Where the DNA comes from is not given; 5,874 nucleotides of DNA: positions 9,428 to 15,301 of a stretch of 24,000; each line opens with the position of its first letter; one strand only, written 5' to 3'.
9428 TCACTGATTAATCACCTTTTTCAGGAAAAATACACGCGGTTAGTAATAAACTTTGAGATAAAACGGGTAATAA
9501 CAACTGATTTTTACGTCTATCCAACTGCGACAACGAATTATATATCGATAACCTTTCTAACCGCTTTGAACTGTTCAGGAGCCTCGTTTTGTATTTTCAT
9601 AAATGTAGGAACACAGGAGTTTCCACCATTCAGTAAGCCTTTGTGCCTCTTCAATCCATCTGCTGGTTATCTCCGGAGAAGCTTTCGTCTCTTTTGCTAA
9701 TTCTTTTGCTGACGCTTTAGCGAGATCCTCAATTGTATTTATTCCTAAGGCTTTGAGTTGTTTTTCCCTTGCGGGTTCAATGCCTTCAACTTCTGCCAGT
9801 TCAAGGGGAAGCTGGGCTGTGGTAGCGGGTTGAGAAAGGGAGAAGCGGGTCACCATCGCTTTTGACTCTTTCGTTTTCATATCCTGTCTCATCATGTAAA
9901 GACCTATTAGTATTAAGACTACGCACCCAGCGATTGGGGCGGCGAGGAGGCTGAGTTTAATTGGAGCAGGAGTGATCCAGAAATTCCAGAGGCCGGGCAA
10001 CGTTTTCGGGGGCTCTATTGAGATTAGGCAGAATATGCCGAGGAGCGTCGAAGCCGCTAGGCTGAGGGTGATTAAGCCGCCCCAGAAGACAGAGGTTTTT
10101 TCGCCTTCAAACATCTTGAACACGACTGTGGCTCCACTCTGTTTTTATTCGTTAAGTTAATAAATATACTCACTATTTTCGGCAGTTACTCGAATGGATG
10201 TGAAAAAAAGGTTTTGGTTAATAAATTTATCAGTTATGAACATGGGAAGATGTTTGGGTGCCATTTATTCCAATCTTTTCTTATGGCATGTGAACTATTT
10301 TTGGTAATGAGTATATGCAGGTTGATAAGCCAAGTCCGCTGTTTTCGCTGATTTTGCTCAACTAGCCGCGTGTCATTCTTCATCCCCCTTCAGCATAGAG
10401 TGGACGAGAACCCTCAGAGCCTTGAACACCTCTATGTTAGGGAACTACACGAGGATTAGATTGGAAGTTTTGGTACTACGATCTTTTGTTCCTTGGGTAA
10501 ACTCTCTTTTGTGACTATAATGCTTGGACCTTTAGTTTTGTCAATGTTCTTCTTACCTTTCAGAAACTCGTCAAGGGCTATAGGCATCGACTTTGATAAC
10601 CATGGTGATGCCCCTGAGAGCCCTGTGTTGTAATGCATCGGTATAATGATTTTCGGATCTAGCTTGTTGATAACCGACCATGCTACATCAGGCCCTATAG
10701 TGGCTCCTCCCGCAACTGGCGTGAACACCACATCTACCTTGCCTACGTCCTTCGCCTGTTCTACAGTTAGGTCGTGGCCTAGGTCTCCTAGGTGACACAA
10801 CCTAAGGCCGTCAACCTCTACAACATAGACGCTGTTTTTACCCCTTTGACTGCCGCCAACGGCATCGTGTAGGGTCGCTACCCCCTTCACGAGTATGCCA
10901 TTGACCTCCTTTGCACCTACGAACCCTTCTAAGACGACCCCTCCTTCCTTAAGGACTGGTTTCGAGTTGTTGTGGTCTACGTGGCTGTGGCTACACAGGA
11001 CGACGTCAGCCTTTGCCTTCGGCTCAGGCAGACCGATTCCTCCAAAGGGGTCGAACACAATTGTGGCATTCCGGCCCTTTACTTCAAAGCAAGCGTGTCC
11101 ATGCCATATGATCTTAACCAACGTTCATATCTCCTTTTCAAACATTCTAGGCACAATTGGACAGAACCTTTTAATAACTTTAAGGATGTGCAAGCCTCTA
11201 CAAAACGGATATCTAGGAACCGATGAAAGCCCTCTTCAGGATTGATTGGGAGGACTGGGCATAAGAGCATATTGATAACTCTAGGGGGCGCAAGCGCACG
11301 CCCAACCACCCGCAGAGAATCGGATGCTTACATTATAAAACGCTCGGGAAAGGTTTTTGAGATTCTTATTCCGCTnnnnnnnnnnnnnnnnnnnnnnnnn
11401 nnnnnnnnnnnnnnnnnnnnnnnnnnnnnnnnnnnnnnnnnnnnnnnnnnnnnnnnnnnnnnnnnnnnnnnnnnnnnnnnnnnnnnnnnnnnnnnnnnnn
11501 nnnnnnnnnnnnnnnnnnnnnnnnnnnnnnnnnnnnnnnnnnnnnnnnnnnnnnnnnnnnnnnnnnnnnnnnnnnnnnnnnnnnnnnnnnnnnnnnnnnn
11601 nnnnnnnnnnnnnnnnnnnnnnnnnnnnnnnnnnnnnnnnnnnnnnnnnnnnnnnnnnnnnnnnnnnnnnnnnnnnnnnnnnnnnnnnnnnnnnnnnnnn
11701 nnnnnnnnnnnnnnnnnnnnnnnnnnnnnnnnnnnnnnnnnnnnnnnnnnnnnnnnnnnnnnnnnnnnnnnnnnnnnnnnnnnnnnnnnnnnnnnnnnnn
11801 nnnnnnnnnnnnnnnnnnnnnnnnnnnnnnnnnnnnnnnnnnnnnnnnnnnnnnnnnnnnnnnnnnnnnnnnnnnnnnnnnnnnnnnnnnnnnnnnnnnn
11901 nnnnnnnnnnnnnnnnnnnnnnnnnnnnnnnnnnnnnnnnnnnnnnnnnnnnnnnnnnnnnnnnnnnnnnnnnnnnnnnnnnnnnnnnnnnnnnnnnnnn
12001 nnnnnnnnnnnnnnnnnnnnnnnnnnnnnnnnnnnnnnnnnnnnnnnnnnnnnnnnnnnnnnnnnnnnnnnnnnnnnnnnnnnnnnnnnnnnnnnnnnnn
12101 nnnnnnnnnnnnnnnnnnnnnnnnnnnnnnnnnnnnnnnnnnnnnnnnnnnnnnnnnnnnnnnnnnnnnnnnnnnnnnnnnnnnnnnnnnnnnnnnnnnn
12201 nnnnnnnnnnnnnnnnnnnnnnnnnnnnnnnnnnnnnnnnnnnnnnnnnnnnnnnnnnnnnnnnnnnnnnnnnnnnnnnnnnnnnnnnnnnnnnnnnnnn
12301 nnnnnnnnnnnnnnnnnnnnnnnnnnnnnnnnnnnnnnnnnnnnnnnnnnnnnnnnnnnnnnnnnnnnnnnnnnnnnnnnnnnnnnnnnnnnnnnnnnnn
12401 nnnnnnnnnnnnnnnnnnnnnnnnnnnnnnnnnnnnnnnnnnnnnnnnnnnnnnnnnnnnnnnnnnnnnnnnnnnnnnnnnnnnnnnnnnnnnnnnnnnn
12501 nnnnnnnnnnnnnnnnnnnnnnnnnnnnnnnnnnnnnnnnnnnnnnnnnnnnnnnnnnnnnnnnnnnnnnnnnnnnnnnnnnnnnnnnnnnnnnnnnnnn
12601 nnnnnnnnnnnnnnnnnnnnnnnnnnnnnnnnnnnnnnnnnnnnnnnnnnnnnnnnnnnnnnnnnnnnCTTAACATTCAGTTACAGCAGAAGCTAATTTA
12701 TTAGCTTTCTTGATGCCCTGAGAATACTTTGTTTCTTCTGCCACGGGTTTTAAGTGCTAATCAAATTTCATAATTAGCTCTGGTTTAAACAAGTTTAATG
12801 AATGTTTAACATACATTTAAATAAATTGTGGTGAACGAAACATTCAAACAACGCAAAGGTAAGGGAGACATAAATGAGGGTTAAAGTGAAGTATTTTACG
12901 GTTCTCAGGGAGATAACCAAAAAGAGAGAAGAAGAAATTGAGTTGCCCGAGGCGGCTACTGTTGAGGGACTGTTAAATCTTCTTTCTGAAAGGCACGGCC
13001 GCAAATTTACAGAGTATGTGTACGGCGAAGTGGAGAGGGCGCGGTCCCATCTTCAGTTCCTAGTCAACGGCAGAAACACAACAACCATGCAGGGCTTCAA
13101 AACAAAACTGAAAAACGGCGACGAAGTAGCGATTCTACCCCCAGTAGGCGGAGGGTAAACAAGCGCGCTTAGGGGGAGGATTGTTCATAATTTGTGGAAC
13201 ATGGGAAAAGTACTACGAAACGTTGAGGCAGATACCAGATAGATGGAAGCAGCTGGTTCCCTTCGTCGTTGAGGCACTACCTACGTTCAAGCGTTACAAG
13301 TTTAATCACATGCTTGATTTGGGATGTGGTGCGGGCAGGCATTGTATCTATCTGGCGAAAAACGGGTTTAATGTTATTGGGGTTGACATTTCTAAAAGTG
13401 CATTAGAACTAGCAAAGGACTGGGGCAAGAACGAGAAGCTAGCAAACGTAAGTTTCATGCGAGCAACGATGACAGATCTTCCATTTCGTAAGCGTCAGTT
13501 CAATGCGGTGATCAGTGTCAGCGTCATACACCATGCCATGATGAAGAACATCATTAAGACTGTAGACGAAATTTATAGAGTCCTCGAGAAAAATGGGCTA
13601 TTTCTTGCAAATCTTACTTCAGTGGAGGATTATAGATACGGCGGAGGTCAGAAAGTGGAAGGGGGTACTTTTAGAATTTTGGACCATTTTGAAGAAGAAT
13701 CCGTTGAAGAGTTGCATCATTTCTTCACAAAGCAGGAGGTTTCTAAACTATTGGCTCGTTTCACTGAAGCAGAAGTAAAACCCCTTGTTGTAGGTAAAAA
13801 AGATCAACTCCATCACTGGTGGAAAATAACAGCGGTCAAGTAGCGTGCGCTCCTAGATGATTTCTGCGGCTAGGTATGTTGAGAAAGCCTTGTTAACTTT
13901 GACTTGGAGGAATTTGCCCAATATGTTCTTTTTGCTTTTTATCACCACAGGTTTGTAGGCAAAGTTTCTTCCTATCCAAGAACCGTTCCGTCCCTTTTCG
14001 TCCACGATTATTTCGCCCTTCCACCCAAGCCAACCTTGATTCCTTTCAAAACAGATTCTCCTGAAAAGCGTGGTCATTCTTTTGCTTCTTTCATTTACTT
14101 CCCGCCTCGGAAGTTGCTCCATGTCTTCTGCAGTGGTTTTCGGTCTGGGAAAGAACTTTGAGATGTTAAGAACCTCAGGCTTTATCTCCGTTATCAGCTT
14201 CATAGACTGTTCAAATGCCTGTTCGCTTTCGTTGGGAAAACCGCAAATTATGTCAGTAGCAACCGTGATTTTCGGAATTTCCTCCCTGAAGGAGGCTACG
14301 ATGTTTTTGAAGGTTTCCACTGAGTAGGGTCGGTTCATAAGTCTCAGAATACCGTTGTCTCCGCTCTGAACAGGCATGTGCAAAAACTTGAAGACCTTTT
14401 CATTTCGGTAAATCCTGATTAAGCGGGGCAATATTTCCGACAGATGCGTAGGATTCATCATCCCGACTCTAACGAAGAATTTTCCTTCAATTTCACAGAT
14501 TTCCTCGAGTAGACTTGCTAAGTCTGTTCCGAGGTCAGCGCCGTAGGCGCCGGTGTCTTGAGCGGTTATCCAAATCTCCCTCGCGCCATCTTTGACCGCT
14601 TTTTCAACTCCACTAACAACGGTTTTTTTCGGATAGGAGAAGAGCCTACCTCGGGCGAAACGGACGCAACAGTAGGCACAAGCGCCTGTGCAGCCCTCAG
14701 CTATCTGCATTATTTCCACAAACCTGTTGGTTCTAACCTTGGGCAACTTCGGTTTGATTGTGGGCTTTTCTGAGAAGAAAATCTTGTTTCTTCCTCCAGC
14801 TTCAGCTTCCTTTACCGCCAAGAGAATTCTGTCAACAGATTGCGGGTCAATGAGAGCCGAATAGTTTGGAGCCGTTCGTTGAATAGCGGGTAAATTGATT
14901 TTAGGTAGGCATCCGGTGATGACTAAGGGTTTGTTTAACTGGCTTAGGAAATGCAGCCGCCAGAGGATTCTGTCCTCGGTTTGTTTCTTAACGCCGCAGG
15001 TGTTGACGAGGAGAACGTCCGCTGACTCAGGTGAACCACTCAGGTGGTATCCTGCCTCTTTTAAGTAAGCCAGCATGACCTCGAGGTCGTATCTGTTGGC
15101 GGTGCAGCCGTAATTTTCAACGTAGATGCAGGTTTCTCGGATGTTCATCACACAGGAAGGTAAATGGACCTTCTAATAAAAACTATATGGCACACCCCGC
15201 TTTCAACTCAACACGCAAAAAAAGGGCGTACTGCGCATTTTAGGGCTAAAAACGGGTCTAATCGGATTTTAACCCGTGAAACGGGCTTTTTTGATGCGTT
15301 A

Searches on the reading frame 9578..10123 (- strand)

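Call 59: search_protein_families(library=pfam, proteins=[window:9578-10123:-], max_evalue=0.001)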
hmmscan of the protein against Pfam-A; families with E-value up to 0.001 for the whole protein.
window:9578-10123:- (182 aa): 2 families
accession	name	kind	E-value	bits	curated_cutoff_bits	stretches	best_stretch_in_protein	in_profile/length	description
PF14520.12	HHH_5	-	2.3e-08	34.8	27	1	108-161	3-56/57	Helix-hairpin-helix domain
PF14229.12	DUF4332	-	0.0004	21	23.2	1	113-157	1-46/122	Domain of unknown function (DUF4332)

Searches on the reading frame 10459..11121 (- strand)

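Call 59: search_protein_families(library=pfam, proteins=[window:10459-11121:-], max_evalue=0.001)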
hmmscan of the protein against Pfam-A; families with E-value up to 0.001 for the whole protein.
window:10459-11121:- (221 aa): 2 families
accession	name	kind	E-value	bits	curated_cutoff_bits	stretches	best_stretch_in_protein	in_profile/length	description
PF13483.12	Lactamase_B_3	-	6.5e-49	166.4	24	1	3-163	1-160/160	Beta-lactamase superfamily domain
PF12706.13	Lactamase_B_2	-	1.2e-08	35.3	27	1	81-164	108-200/200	Beta-lactamase superfamily domain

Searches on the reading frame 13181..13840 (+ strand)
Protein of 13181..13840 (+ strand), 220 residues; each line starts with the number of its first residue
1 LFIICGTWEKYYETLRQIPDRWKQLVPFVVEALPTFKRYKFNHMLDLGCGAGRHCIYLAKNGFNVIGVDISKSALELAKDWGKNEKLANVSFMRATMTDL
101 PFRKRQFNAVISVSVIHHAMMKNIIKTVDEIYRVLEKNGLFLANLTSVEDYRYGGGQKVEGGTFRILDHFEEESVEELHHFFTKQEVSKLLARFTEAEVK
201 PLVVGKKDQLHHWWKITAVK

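Call 60: search_protein_families(library=pfam, proteins=[window:13181-13840:+], max_evalue=0.001)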
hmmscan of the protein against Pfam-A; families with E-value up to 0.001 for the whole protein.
window:13181-13840:+ (220 aa): 15 families
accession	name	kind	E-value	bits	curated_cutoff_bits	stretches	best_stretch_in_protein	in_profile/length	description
PF08241.18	Methyltransf_11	-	1.4e-24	87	21.2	1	45-142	1-94/95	Methyltransferase domain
PF13649.12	Methyltransf_25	-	5.9e-24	85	27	1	45-139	2-97/97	Methyltransferase domain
PF13847.12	Methyltransf_31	-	2.9e-21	76.1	27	1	43-147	6-113/145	Methyltransferase domain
PF08242.18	Methyltransf_12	-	2.9e-15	57.2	30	1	45-141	1-98/98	Methyltransferase domain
PF13489.12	Methyltransf_23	-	2.4e-13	50.6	27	1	18-158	5-124/164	Methyltransferase domain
PF03848.20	TehB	-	4.2e-10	39.8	20.4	1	36-138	26-127/193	Tellurite resistance protein TehB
PF02353.26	CMAS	-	4.5e-10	39.7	27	1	42-144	64-165/273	Mycolic acid cyclopropane synthetase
PF01209.24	Ubie_methyltran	-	1.3e-09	38.2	20.1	1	40-142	47-150/233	ubiE/COQ5 methyltransferase family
PF05175.20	MTS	-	7.9e-08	32.6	23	1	34-124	25-118/170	Methyltransferase small domain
PF05724.17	TPMT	-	5.5e-06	26.6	26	1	7-95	5-93/218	Thiopurine S-methyltransferase (TPMT)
PF02390.23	Methyltransf_4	-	1.5e-05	25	24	1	44-96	5-59/173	Putative methyltransferase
PF05958.17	tRNA_U5-meth_tr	-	4.6e-05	23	23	1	42-109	203-273/357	tRNA (Uracil-5-)-methyltransferase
PF06325.19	PrmA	-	0.0003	20.8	22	1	41-142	162-257/296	Ribosomal protein L11 methyltransferase (PrmA)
PF01555.25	N6_N4_Mtase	-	0.00032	21.2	26.7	0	97-169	5-77/221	DNA methylase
PF09445.16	Methyltransf_15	-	0.00059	19.9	22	0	43-80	3-40/165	RNA cap guanine-N2 methyltransferase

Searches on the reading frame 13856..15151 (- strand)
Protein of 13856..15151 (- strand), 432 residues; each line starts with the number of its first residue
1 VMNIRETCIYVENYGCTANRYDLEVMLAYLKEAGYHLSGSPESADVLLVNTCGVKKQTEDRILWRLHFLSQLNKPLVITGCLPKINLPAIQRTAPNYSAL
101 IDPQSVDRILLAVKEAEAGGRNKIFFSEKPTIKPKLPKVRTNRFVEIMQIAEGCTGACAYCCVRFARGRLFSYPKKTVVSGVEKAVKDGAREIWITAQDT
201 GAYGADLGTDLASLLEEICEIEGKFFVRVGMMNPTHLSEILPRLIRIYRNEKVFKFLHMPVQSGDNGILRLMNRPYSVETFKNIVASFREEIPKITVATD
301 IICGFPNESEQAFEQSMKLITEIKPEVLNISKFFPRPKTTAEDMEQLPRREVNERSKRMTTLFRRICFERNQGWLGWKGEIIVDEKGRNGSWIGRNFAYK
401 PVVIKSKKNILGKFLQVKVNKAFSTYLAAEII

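Call 60: search_protein_families(library=pfam, proteins=[window:13856-15151:-], max_evalue=0.001)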
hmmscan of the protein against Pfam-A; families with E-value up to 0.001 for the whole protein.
window:13856-15151:- (432 aa): 3 families
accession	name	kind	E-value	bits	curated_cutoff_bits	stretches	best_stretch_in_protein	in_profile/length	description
PF04055.27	Radical_SAM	-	8.3e-24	85.1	29.5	1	149-320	2-166/166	Radical SAM superfamily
PF00919.26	UPF0004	-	6.7e-20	71.4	27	1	9-98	2-94/98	Uncharacterized protein family UPF0004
PF01938.26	TRAM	-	1e-08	35.3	21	1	380-432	9-61/61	TRAM domain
